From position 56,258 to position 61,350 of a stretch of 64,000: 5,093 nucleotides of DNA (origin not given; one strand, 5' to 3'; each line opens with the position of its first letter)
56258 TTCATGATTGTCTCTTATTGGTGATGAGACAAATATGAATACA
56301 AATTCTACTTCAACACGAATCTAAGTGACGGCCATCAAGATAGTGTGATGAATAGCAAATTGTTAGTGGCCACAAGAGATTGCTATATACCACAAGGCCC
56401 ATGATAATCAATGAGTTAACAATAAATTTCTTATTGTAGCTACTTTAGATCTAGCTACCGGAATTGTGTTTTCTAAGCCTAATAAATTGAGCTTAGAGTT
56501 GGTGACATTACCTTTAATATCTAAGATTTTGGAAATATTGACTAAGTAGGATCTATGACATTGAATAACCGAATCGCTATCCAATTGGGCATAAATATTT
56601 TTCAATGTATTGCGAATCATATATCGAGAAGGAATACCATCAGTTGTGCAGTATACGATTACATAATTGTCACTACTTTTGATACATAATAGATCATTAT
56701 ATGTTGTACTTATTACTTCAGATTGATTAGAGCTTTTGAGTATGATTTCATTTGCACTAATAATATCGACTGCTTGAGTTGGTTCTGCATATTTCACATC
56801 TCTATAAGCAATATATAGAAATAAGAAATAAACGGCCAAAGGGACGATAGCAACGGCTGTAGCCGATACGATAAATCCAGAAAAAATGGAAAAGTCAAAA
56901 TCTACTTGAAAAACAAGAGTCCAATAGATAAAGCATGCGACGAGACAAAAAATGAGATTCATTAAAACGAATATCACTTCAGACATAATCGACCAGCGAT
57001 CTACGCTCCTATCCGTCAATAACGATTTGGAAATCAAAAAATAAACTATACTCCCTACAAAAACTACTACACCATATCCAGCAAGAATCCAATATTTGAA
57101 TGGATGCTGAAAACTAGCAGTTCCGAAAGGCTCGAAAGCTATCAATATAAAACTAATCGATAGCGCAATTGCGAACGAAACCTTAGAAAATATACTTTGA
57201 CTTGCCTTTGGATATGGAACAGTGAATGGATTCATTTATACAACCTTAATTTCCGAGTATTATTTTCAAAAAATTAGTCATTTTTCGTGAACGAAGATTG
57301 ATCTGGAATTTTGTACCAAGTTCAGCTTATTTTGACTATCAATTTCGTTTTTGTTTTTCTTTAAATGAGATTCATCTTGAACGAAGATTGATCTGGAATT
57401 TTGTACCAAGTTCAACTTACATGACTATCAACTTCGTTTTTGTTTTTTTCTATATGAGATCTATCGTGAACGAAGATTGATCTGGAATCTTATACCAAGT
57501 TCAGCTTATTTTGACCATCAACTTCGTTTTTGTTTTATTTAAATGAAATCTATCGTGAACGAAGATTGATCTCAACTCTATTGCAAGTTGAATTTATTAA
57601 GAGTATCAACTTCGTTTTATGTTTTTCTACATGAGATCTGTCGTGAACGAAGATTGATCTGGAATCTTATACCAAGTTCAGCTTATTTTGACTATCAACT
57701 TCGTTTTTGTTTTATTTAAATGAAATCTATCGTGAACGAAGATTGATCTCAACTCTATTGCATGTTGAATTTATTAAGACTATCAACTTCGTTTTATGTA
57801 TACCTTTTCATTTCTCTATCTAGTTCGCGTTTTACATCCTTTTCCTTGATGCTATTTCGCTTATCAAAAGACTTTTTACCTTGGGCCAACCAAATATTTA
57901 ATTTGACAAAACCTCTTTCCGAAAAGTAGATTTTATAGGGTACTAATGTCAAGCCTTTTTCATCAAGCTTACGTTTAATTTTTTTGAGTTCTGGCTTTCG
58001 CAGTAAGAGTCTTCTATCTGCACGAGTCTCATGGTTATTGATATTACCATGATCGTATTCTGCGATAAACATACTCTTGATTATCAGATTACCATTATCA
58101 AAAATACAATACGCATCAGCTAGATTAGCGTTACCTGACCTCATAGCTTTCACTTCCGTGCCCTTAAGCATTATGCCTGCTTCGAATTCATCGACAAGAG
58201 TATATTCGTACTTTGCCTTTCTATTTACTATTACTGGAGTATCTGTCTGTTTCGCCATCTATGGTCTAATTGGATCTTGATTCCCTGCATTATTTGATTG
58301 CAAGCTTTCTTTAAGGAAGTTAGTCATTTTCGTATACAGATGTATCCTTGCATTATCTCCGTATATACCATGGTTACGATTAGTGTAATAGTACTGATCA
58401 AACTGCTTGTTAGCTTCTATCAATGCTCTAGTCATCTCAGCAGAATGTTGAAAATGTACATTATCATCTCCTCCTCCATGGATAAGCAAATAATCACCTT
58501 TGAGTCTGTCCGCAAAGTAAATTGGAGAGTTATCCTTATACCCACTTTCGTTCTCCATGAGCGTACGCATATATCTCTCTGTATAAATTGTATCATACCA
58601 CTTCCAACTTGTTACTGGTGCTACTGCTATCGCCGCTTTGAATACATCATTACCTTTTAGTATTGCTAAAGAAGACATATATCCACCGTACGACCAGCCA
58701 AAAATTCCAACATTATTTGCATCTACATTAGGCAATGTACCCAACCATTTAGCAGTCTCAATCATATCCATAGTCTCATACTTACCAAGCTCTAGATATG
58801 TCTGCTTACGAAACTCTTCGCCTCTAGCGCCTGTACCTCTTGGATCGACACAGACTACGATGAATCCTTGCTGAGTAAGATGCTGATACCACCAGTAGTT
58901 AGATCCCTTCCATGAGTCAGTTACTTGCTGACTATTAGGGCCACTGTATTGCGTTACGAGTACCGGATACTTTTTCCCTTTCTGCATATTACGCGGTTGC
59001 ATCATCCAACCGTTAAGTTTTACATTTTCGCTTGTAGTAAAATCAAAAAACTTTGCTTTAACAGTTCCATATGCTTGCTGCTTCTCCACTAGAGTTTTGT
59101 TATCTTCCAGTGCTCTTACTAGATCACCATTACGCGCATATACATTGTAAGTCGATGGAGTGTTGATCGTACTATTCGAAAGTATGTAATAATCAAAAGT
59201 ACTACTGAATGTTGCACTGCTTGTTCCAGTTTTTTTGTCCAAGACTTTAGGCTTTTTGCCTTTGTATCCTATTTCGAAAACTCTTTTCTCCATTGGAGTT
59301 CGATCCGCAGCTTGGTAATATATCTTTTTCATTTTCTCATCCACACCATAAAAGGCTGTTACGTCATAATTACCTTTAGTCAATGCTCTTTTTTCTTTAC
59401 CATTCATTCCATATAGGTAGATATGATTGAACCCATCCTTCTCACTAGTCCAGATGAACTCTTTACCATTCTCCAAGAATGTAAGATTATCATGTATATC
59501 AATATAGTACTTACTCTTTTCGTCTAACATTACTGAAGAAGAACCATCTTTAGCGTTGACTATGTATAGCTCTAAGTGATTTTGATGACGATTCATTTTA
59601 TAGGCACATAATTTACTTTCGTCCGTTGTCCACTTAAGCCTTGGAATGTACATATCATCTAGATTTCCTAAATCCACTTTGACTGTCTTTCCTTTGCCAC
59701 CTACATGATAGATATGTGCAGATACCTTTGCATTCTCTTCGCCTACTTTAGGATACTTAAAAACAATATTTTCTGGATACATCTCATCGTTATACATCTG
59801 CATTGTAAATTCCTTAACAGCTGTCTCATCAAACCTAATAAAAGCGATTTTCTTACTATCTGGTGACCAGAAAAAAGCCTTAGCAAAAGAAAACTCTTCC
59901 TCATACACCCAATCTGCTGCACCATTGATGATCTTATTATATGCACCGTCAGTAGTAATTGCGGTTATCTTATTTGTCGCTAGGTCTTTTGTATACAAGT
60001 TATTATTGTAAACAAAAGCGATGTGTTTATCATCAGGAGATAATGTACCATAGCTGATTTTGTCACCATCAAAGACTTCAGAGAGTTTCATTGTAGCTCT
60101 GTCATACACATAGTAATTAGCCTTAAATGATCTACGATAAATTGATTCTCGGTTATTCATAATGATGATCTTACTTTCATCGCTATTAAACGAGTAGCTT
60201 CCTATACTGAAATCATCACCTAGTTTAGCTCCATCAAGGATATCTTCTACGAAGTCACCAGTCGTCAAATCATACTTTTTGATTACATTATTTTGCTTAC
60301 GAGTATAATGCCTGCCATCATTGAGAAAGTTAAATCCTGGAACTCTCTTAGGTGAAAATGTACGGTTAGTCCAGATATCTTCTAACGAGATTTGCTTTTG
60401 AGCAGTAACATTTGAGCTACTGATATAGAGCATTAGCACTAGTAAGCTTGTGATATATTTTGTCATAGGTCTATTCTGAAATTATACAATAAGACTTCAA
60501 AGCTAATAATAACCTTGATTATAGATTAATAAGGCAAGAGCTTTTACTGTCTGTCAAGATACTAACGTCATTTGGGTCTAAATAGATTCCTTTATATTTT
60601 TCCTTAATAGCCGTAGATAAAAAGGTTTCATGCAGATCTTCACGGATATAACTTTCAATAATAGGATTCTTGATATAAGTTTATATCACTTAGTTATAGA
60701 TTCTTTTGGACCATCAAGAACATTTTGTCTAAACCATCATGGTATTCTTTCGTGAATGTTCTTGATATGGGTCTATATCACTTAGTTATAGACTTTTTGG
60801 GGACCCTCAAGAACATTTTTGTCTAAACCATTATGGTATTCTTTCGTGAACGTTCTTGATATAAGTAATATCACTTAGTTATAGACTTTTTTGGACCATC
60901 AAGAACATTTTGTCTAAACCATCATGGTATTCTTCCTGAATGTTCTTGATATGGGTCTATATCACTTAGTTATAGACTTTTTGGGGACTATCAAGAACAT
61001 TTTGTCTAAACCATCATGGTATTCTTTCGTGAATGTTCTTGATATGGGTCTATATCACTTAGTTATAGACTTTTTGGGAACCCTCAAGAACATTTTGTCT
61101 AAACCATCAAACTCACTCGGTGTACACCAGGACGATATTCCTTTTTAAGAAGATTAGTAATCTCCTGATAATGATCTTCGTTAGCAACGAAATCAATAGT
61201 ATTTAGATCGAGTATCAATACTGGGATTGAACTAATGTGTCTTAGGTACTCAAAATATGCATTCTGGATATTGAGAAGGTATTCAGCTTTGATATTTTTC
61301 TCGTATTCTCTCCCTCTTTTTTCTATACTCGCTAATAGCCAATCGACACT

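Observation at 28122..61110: Four tandem arrays of ~90-bp hairpin units form one family: arms covary between loci and every array ends on the stop codon of a minus-strand gene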

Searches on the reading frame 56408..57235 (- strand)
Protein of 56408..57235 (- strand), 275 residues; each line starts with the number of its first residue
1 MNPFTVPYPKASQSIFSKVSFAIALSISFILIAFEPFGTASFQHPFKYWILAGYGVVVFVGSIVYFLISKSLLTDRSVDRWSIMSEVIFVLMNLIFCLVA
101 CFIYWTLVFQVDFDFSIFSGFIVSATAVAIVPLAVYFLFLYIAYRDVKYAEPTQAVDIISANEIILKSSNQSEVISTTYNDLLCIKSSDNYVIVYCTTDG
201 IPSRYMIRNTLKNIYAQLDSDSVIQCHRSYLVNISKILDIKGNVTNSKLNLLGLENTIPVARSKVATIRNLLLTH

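Call 13: search_protein_families(library=pfam, proteins=[window:56408-57235:-])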
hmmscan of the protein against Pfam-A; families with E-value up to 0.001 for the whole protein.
window:56408-57235:- (275 aa): 1 family
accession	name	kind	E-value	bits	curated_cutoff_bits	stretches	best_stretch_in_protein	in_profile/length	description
PF04397.21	LytTR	-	7.4e-17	61.8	22.6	1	174-272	3-97/98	LytTr DNA-binding domain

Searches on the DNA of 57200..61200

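Call 59: search_rna_families(source=window, start=57200, end=61200, threshold=evalue, max_evalue=5)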
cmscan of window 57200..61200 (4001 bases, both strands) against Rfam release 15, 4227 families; matches with E-value up to 5: 1.
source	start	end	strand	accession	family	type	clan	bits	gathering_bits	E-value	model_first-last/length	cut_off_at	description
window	57336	57376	+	RF01338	CRISPR-DR25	Gene; CRISPR;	CL00014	18.9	36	4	1-25/25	no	CRISPR RNA direct repeat element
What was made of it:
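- On CRISPR: The only Rfam hit is a sub-threshold CRISPR-DR25 match (18.9 bits against a cut-off of 36, E=4; call 59).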

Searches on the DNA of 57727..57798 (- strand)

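Call 28: build_rna_model(alignment_id=A2, structure=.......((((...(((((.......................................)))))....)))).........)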
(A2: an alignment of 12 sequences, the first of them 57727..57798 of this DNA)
Model R2 built from alignment A2 (12 sequences, 80 columns); structure: as given.
model positions 73; base pairs 9; branch points 0; effective number of sequences 5.46; information 0.772 bits per position. Calibrated on 0.2 Mb of random sequence (short: E-values are rough).
structure used (alignment columns):
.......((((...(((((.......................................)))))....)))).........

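Call 29: search_with_rna_model(model_id=R2, source=window, filters=off, max_evalue=10, show_alignments=0)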
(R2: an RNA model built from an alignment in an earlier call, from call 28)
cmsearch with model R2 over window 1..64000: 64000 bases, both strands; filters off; matches with E-value up to 10: 32.
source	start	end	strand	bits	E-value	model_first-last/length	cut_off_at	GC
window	57461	57533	-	83.4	1.7e-17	1-73/73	no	0.36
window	57638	57710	-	83.2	1.9e-17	1-73/73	no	0.36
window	57282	57354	-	83.1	2e-17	1-73/73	no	0.32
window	57727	57798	-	80.7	7.5e-17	1-73/73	no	0.32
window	57550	57621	-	78.4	2.8e-16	1-73/73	no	0.32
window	57372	57443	-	75.5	1.4e-15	1-73/73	no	0.33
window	60747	60822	-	68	8.5e-14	1-73/73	no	0.36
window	60931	61006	-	66.2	2.4e-13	1-73/73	no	0.34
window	60841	60914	-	65.6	3.3e-13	1-73/73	no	0.31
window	61024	61099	-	65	4.7e-13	1-73/73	no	0.36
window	60652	60729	-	41.8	1.7e-07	1-73/73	no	0.27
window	36147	36217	-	20.7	0.021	1-73/73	no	0.35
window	36060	36129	-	19.1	0.052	1-73/73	no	0.34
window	25928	25965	-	16.1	0.27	1-73/73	no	0.29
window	12006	12050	+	14.3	0.73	1-73/73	no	0.33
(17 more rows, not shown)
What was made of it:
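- All are in register and on the minus strand (call 29).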

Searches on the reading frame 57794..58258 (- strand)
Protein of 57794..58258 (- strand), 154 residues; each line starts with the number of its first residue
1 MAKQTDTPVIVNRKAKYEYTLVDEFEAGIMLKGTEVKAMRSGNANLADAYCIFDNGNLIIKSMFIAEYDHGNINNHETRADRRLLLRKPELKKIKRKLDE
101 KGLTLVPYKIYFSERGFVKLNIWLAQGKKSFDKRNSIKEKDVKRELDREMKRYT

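Call 12: find_encoding_contigs(protein=window:57794-58258:-, flank=10000, max_places=10)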
Protein window:57794-58258:- (154 aa): 2 contigs read that carry it; 1 place shown.
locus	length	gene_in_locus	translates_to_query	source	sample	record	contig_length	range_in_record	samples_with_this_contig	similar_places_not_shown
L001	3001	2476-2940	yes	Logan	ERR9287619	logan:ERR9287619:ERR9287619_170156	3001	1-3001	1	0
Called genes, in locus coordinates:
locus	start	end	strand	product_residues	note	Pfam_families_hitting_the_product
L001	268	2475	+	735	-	PF26549:Tricorn_N (faint), PF00930:DPPIV_N, PF02129:Peptidase_S15, PF00561:Abhydrolase_1 (weak), PF00326:Peptidase_S9, PF01738:DLH (weak), PF12146:Hydrolase_4 (weak), PF12740:PETase (weak), +3 more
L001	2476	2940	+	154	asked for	PF01668:SmpB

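Call 13: search_protein_families(library=pfam, proteins=[window:57794-58258:-])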
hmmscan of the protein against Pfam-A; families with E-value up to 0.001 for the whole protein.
window:57794-58258:- (154 aa): 1 family
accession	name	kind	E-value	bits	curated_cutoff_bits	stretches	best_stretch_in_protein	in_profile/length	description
PF01668.23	SmpB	-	2.1e-53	180.6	27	1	10-152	2-143/143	SmpB protein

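Call 14: find_related_loci(query=window:57794-58258:-, collection=genome_contigs, flank=10000)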
Query window:57794-58258:- (154 aa) in genome_contigs; peptide patterns used: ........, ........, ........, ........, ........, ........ (x = any residue, [..] = any of these).
384 stretches matched a pattern; 186 encode a relative of the query (tblastn E <= 1e-3); the best 80 are kept; 80 distinct loci.
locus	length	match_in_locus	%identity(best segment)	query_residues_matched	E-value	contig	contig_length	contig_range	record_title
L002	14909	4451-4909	93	1-153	3e-95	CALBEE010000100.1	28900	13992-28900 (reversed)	MAG: uncultured Saprospiraceae bacterium isolate L3_Bin_Bin_106_sub_1 genome assembly, contig: c_000000212769, whole gen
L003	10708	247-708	94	1-154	1e-87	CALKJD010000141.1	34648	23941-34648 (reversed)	MAG: uncultured Saprospiraceae bacterium isolate H3_Bin_Bin_12_sub_1 genome assembly, contig: c_000001670317, whole geno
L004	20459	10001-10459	96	1-153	3e-98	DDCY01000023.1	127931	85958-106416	MAG TPA_asm: Saprospiraceae bacterium UBA1994 UBA1994_contig_15889, whole genome shotgun sequence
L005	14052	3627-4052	73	7-148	1e-69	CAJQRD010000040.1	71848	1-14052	MAG: uncultured Saprospiraceae bacterium isolate 3_20180529_Bin_METABAT_89_1 genome assembly, contig: c_000006289678, wh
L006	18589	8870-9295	71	10-151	5e-68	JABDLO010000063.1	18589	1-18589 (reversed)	MAG: Saprospiraceae bacterium isolate SS_bin_77 k127_3266453, whole genome shotgun sequence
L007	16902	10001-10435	68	10-154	6e-67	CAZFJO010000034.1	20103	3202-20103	MAG TPA_asm: uncultured Saprospiraceae bacterium isolate binchicken_co366_67 genome assembly, contig: NODE_1443_length_2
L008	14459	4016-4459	70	4-151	5e-67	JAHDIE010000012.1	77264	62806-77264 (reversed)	MAG: Saprospiraceae bacterium isolate MAG-86 RZ_899, whole genome shotgun sequence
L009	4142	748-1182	67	10-154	1e-66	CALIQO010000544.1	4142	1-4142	MAG: uncultured Saprospiraceae bacterium isolate R4_Bin_Bin_46_1 genome assembly, contig: c_000002519457, whole genome s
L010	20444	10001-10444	68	1-148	3e-66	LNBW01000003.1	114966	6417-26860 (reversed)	MAG: Bacteroidetes bacterium OLB9 UZ09_BCD002CONTIG000003, whole genome shotgun sequence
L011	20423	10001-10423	67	9-149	3e-65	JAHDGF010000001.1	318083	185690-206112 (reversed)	MAG: Saprospiraceae bacterium isolate MAG-4 RZ_48, whole genome shotgun sequence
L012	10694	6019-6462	68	1-148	4e-65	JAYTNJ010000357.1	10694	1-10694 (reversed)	MAG: Saprospiraceae bacterium isolate GFS_3889 GFS_3889_356, whole genome shotgun sequence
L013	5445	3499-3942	66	1-151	3e-65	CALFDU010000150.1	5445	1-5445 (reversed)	MAG: uncultured Saprospiraceae bacterium isolate R1_Bin_METABAT__96_1 genome assembly, contig: c_000000501958, whole gen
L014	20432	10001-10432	70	10-153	2e-64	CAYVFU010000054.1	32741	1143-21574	MAG TPA_asm: uncultured Saprospiraceae bacterium isolate SRP268394_co1_160 genome assembly, contig: NODE_2236_length_327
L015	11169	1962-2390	69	10-152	5e-64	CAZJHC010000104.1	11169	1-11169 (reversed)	MAG TPA_asm: uncultured Saprospiraceae bacterium isolate binchicken_co366_131 genome assembly, contig: NODE_4105_length_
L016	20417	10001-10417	68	10-148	2e-63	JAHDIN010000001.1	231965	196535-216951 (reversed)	MAG: Saprospiraceae bacterium isolate MAG-94 RZ_112, whole genome shotgun sequence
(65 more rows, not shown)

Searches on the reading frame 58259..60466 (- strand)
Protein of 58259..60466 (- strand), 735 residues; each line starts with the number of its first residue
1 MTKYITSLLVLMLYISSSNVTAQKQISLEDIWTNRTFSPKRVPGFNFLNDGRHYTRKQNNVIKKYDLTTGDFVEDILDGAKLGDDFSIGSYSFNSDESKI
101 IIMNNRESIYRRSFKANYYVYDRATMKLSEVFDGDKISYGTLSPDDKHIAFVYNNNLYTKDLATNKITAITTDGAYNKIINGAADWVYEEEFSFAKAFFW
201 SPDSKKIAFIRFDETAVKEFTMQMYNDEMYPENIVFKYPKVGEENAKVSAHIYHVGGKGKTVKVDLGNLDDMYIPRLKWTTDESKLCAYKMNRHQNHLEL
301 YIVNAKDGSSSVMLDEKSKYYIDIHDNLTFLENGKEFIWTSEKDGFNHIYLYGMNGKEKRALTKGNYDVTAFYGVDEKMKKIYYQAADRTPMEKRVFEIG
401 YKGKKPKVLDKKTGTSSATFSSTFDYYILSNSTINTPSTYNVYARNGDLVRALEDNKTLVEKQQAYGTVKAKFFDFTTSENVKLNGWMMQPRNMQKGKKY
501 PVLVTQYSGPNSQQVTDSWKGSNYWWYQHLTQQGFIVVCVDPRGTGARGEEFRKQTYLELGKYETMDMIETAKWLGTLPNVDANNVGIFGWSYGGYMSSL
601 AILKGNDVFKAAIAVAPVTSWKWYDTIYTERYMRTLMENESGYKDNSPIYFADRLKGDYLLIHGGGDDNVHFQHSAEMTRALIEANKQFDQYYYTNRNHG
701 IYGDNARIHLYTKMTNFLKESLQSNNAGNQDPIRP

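Call 13: search_protein_families(library=pfam, proteins=[window:58259-60466:-])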
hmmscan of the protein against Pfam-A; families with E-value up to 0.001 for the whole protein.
window:58259-60466:- (735 aa): 10 families
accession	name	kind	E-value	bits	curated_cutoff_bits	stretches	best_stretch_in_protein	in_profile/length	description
PF00930.27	DPPIV_N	-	1.7e-104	349.8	22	1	95-437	2-353/354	Dipeptidyl peptidase IV (DPP IV) N-terminal region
PF00326.27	Peptidase_S9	-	8.1e-55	186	22.6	1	526-723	6-211/213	Prolyl oligopeptidase family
PF02129.25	Peptidase_S15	-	1.8e-14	54.5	23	1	483-629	4-139/262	X-Pro dipeptidyl-peptidase (S15 family)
PF12146.15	Hydrolase_4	-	1.2e-07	31.8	27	1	528-624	25-116/239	Serine aminopeptidase, S33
PF00561.26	Abhydrolase_1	-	1.6e-07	31.7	25.8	1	521-622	12-105/245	alpha/beta hydrolase fold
PF01738.24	DLH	-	6.6e-07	29.6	21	1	528-707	35-194/217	Dienelactone hydrolase family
PF20434.5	BD-FAE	-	1.1e-06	28.8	26.8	0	636-682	169-215/215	BD-FAE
PF07676.18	PD40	-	2.8e-06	27.5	20.9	0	197-212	13-28/38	WD40-like Beta Propeller Repeat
PF12740.14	PETase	-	3.6e-06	27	28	1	522-626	69-166/263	PET hydrolase-like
PF12697.13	Abhydrolase_6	-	1.7e-05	26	26.3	1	527-623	20-100/217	Alpha/beta hydrolase family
